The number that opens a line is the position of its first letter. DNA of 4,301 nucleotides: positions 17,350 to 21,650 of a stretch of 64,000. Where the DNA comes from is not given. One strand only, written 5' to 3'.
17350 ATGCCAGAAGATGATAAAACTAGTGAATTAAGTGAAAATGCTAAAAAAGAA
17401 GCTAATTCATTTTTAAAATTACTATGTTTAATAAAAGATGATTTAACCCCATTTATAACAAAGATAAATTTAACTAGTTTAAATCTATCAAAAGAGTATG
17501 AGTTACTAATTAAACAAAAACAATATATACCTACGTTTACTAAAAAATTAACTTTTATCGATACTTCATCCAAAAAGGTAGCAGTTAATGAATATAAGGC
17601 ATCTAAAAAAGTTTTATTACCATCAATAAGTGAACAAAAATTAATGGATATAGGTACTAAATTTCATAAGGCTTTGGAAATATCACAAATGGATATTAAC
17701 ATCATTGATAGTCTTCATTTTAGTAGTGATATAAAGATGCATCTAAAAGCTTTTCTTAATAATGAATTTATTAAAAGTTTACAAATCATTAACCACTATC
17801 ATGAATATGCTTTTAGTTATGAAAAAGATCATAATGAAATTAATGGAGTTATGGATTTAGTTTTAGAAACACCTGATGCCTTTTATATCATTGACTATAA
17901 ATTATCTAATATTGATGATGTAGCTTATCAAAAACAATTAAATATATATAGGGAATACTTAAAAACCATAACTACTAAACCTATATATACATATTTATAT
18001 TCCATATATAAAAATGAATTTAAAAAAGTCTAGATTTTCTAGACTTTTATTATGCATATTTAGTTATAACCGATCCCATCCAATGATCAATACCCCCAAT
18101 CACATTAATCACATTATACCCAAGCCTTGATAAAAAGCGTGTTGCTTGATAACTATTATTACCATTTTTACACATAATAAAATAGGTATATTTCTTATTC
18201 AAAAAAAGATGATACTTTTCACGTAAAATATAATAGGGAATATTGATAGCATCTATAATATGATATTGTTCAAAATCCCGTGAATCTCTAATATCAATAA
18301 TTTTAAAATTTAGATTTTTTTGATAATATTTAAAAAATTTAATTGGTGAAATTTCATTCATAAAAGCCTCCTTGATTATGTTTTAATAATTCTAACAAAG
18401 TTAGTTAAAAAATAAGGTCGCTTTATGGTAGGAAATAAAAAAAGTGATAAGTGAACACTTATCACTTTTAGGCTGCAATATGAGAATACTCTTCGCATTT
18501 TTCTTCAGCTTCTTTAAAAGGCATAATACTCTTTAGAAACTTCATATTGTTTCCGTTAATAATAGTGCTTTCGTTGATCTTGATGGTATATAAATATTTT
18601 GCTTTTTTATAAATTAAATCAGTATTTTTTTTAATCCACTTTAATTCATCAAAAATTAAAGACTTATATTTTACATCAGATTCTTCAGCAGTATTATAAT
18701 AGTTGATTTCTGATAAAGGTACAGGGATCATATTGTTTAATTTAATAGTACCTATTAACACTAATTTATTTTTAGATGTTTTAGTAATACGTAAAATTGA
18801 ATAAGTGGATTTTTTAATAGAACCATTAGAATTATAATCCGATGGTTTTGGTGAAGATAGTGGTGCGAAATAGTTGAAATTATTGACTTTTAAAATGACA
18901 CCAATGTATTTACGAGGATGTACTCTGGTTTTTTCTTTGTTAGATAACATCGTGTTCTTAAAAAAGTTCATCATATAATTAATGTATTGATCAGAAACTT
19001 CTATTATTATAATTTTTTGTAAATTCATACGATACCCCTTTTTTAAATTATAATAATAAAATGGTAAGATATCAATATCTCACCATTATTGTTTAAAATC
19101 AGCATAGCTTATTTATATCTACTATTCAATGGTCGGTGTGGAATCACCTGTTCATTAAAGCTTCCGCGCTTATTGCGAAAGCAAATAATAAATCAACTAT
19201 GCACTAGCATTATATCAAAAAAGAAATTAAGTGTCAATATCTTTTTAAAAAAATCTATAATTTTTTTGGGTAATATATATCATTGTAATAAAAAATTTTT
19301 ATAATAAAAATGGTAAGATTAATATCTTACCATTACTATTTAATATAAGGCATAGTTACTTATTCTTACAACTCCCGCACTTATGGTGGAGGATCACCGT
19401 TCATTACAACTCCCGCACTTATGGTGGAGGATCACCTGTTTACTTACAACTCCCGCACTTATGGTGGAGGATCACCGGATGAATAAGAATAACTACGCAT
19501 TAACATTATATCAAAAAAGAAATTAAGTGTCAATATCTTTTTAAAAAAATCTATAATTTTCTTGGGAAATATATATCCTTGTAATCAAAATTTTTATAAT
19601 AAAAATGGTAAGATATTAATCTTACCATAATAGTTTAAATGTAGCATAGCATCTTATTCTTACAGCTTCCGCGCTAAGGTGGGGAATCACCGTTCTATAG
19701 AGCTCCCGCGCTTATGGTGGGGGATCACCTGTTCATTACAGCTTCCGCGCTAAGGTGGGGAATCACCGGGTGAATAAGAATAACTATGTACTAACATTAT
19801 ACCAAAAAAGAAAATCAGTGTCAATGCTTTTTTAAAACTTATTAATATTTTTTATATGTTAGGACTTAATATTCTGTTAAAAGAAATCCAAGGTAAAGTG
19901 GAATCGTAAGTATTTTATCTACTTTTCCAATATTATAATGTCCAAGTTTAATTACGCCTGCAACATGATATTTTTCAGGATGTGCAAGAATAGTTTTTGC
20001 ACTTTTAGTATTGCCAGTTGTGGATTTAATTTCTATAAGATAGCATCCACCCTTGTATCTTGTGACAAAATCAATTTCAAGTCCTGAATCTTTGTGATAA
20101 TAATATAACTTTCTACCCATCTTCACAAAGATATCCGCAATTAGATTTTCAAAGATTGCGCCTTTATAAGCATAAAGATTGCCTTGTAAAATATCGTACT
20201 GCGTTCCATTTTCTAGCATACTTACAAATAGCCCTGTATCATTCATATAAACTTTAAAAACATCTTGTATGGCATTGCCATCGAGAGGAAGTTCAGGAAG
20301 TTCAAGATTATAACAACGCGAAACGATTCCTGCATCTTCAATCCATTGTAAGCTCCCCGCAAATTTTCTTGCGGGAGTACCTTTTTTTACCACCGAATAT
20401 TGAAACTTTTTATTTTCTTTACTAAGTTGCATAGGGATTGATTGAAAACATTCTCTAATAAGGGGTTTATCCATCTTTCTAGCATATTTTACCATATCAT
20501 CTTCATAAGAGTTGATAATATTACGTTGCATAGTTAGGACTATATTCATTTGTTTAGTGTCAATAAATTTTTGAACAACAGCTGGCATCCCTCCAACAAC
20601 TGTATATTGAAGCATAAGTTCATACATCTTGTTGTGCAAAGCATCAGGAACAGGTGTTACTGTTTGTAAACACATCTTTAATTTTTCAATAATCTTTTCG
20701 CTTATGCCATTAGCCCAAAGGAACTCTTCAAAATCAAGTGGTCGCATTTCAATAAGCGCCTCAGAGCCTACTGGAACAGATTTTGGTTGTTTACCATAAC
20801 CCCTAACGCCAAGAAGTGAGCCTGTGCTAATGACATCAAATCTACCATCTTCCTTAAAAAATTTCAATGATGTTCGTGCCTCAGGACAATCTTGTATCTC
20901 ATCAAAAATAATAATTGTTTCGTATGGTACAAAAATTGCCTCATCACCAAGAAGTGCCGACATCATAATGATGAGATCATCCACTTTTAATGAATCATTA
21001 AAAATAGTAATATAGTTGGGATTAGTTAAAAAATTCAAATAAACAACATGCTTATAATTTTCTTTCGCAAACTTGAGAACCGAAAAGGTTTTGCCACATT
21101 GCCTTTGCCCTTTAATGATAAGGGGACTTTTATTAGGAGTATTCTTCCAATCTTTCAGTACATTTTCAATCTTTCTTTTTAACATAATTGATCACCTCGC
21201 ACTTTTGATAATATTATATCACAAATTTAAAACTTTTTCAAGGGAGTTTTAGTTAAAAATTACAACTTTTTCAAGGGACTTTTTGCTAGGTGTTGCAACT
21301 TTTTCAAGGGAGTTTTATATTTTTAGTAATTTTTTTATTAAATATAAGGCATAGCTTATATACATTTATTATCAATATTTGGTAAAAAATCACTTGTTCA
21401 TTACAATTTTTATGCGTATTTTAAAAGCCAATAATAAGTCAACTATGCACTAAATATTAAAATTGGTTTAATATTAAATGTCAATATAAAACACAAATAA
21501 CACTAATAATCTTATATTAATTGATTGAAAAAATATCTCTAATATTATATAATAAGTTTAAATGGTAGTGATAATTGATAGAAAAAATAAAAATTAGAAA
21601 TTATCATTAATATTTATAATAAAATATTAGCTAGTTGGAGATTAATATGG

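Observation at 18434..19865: ToxN/AbiQ toxin preceded by three tandem, autonomous promoter-RNA-terminator cassettes instead of a single antitoxin array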

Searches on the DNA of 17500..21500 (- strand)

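Call 4: search_rna_families(source=window, start=17500, end=21500, threshold=evalue, max_evalue=10, show_alignments=4)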
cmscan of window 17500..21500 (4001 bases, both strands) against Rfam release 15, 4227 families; matches with E-value up to 10: 1.
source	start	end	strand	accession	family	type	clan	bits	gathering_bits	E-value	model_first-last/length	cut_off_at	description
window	19287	19334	-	RF02064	STnc370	Gene; sRNA;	-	24.9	54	4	1-71/71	no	Enterobacterial sRNA STnc370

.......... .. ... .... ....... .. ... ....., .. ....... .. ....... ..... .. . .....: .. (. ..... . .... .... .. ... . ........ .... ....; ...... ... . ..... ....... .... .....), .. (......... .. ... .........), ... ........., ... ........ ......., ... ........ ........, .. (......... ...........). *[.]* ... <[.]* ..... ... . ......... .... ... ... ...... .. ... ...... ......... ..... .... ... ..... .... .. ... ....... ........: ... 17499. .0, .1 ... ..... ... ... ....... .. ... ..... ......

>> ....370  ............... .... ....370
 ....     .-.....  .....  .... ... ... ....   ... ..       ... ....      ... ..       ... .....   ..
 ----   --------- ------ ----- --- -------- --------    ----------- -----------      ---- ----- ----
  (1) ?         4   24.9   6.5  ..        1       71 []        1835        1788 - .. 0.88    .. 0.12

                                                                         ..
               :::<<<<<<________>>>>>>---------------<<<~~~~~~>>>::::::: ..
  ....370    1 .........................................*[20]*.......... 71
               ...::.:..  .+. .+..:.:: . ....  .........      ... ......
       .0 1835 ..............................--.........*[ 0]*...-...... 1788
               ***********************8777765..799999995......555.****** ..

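Call 72: build_rna_model(alignment_id=A3, structure=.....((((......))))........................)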
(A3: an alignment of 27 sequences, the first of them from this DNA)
Model R1 built from alignment A3 (27 sequences, 43 columns); structure: as given.
model positions 41; base pairs 4; branch points 0; effective number of sequences 27; information 0.802 bits per position. Calibrated on 0.2 Mb of random sequence (short: E-values are rough).
structure used (alignment columns):
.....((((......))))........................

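Call 73: search_with_rna_model(model_id=R1, sources=[window, L001, L002, L003, L004, L005, L006, L007, L008, L009, L010, L011, L012, L013, L014, L015, L016, L017, L018, L019, L020, L021, L022, L023, L024, L025, L026, L027, L028, L029, L030, L031, L032, L033, L034, L035, L036, L037, L038, L039, L040, L041, L042, L043, L044, L045, L046, L047, L048, L049, L050, L051, L052, L053, L054, L055, L056, L057, L058, L059, L060, L061, L062, L063, L064, L065, L066, L067, L068, L069, L070, L071, L072, L073, L074, L075, L076, L077, L078, L079, L080, L082, L091, L092, L093, L094, L112, L115, L116, L118, L119], max_evalue=1)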
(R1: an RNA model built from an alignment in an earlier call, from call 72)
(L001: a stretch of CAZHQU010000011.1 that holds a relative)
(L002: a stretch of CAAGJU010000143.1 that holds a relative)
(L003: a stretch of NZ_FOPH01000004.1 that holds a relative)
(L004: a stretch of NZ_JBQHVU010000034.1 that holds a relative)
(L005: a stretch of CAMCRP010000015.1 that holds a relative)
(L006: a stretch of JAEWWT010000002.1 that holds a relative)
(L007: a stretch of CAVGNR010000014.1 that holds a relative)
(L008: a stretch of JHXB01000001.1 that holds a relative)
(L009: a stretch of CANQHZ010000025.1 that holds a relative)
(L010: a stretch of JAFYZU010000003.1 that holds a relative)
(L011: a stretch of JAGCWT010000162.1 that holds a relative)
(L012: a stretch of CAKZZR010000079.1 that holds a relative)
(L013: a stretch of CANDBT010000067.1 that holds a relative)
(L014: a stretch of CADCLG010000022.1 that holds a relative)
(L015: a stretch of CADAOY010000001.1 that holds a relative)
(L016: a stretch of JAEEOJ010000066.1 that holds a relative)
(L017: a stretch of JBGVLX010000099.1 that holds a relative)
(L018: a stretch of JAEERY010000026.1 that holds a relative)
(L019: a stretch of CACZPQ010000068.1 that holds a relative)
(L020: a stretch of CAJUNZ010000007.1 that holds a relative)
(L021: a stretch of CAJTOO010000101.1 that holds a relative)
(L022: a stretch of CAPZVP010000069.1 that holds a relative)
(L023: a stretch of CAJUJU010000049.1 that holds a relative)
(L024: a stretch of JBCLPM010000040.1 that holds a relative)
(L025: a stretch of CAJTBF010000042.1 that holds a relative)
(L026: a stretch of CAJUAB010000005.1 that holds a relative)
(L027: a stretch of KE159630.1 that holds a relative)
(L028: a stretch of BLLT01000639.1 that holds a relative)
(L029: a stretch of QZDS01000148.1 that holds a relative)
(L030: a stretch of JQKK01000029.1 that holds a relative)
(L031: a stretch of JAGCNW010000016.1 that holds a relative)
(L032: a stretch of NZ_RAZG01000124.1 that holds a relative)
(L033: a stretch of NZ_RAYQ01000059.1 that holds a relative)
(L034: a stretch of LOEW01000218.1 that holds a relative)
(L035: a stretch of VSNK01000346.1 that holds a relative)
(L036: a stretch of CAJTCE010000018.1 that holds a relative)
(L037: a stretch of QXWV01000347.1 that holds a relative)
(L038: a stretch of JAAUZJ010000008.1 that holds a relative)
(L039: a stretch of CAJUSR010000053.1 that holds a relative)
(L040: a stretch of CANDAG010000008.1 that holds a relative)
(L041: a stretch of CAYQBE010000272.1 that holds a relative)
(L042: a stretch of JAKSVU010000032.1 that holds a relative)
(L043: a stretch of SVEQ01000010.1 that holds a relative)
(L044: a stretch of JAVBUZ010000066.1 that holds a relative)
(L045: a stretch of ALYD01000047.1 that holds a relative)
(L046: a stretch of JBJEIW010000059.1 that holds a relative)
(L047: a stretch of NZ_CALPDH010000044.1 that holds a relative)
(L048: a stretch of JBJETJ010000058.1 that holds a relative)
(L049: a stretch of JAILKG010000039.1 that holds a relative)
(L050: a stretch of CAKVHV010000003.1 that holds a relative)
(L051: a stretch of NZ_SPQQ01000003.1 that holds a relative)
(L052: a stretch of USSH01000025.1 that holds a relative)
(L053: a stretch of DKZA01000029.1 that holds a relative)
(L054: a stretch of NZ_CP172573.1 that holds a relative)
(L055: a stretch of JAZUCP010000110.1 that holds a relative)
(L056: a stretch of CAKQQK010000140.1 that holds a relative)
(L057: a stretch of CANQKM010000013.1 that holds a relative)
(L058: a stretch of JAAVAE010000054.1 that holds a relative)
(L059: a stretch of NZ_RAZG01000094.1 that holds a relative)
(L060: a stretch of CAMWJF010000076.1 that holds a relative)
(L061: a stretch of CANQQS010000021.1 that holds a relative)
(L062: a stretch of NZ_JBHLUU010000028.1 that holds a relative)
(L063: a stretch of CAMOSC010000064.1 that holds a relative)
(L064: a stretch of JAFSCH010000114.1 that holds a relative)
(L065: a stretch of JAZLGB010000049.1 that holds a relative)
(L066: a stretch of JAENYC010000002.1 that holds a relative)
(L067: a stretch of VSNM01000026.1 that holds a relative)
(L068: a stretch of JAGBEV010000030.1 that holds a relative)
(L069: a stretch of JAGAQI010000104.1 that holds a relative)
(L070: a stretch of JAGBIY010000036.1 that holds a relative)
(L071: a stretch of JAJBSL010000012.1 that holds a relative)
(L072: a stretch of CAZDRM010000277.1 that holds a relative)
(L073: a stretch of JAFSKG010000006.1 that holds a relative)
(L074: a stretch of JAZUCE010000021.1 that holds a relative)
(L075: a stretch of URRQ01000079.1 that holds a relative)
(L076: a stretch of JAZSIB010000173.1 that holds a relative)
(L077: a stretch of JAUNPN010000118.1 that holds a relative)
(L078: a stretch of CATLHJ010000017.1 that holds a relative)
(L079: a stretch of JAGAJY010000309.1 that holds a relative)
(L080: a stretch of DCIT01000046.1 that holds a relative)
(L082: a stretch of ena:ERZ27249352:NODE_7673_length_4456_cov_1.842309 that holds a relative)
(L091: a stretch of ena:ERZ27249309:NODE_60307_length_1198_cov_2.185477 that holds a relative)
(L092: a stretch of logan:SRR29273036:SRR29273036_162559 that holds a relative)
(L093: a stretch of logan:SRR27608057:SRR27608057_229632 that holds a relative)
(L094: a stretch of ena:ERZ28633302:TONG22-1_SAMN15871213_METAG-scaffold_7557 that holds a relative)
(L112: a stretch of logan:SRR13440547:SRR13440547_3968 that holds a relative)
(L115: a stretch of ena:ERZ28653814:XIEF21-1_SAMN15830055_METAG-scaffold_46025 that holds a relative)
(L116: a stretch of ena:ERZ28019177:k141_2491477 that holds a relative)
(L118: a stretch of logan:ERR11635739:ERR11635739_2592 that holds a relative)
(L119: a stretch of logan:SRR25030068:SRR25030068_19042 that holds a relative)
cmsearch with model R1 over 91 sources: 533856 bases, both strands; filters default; matches with E-value up to 1: 101.
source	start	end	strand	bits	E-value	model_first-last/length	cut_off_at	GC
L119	1887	1927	+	52.3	6.4e-12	1-41/41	no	0.44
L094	1621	1661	+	50.2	2.8e-11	1-41/41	no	0.51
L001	49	89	+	48.3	1e-10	1-41/41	no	0.39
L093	20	60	+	48.3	1e-10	1-41/41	no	0.46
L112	1929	1969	+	45.9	5.4e-10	1-41/41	no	0.41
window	19401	19441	-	45.6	7e-10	1-41/41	no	0.46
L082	1551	1591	+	45.6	7e-10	1-41/41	no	0.46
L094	1735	1775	+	45.1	9.8e-10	1-41/41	no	0.39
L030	477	517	+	44.6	1.4e-09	1-41/41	no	0.46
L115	1522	1562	+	42.8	4.9e-09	1-41/41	no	0.34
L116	217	257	+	42.8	4.9e-09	1-41/41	no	0.34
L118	1849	1889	+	42.8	4.9e-09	1-41/41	no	0.39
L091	14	53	+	41.7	1.1e-08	1-41/41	no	0.57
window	19694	19734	-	41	1.8e-08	1-41/41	no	0.56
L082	1258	1298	+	41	1.8e-08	1-41/41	no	0.56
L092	100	139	+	38.5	1e-07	1-41/41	no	0.57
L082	1511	1550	+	36.6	3.8e-07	1-41/41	no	0.52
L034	599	639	+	36.2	4.9e-07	1-41/41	no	0.27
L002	2900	2940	+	36.2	5e-07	1-41/41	no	0.51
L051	2868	2908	+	34.9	1.2e-06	1-41/41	no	0.29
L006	2912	2953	+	32.1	9e-06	1-41/41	no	0.38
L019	2847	2887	+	31.9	9.9e-06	1-41/41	no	0.37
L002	2824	2864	+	31.7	1.2e-05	1-41/41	no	0.46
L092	177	215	+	31.6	1.2e-05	1-41/41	no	0.51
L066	2888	2928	+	31.2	1.6e-05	1-41/41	no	0.41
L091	91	129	+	31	1.9e-05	1-41/41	no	0.54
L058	2932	2972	+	30.4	2.8e-05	1-41/41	no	0.41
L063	2846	2885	+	30.1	3.6e-05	1-41/41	no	0.45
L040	2837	2877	+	29.7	4.6e-05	1-41/41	no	0.39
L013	2893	2933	+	29.5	5.5e-05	1-41/41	no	0.41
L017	2895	2935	+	29.5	5.5e-05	1-41/41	no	0.41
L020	2914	2954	+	29.5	5.5e-05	1-41/41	no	0.41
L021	1841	1881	+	29.5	5.5e-05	1-41/41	no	0.41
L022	318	358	+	29.5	5.5e-05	1-41/41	no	0.41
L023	2893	2933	+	29.5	5.5e-05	1-41/41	no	0.41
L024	2914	2954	+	29.5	5.5e-05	1-41/41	no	0.41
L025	2914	2954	+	29.5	5.5e-05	1-41/41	no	0.41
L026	2893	2933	+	29.5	5.5e-05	1-41/41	no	0.41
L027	2914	2954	+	29.5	5.5e-05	1-41/41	no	0.41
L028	287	327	+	29.5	5.5e-05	1-41/41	no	0.41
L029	38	78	+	29.5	5.5e-05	1-41/41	no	0.41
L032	1398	1438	+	29.5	5.5e-05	1-41/41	no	0.41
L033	2914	2954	+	29.5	5.5e-05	1-41/41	no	0.41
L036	2914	2954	+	29.5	5.5e-05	1-41/41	no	0.41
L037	219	259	+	29.5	5.5e-05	1-41/41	no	0.41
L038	2893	2933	+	29.5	5.5e-05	1-41/41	no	0.41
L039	2914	2954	+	29.5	5.5e-05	1-41/41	no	0.41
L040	2914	2954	+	29.5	5.5e-05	1-41/41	no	0.41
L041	380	420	+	29.5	5.5e-05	1-41/41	no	0.41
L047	2914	2954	+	29.5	5.5e-05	1-41/41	no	0.41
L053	481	521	+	29.5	5.5e-05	1-41/41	no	0.41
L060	2620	2660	+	29.5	5.5e-05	1-41/41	no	0.41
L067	2847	2887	+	29.5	5.5e-05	1-41/41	no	0.41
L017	2818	2858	+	29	7.9e-05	1-41/41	no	0.44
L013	2816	2856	+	28.8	8.6e-05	1-41/41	no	0.37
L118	1925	1964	+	28.2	0.00014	1-41/41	no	0.43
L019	2773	2813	+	28.2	0.00014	1-41/41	no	0.39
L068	2921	2960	+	28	0.00015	1-41/41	no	0.32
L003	2859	2899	+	27.8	0.00018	1-41/41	no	0.54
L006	2834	2875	+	25.9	0.00068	1-41/41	no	0.45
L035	69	109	+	25.6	0.0008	1-41/41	no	0.39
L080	3546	3586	+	25.4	0.00094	1-41/41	no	0.46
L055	2894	2934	+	25.2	0.0011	1-41/41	no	0.46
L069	2894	2934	+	25.2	0.0011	1-41/41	no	0.46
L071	2858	2898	+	25.2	0.0011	1-41/41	no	0.46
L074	2897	2937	+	25.2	0.0011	1-41/41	no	0.46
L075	2677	2717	+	25.2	0.0011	1-41/41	no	0.46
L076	2897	2937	+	25.2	0.0011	1-41/41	no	0.46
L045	2861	2901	+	24.4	0.0019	1-41/41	no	0.49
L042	1761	1801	+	24.4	0.0019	1-41/41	no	0.39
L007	2922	2962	+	24.1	0.0023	1-41/41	no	0.46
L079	2903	2945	+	23.6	0.0033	1-41/41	no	0.47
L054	2861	2901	+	23.4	0.0039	1-41/41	no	0.44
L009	2886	2926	+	23.2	0.0043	1-41/41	no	0.44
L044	2253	2293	+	23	0.0052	1-41/41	no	0.41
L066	2814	2850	+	22.7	0.0065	1-41/41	no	0.43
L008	2885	2925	+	22.5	0.0073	1-41/41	no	0.46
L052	2894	2934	+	22.4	0.0079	1-41/41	no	0.49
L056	2894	2934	+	22.4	0.0079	1-41/41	no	0.49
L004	2612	2652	+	22.4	0.008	1-41/41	no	0.49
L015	2884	2923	+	22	0.01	1-41/41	no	0.47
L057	2910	2950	+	21.9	0.011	1-41/41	no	0.46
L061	2909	2949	+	21.9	0.011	1-41/41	no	0.46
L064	250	290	+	21.4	0.015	1-41/41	no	0.39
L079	2823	2862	+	20.3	0.035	1-41/41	no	0.47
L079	2863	2902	+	20.3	0.035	1-41/41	no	0.47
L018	2874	2914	+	20.3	0.035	1-41/41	no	0.51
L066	2851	2887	+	20.1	0.04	1-41/41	no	0.46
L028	209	249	+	20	0.041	1-41/41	no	0.37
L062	2844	2884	+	20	0.043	1-41/41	no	0.46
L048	463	501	+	19.8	0.047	1-41/41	no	0.38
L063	2887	2909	+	19.6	0.055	6-28/41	no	0.52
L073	2907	2947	+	19.4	0.065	1-41/41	no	0.49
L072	245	284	+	18.8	0.094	1-41/41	no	0.38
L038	2816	2856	+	18.6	0.12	1-41/41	no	0.39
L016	2844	2883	+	16.7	0.41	1-41/41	no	0.38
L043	2887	2926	+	16.2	0.6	1-41/41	no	0.45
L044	2331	2371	+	15.8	0.78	1-41/41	no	0.44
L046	2914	2954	+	15.6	0.93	1-41/41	no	0.41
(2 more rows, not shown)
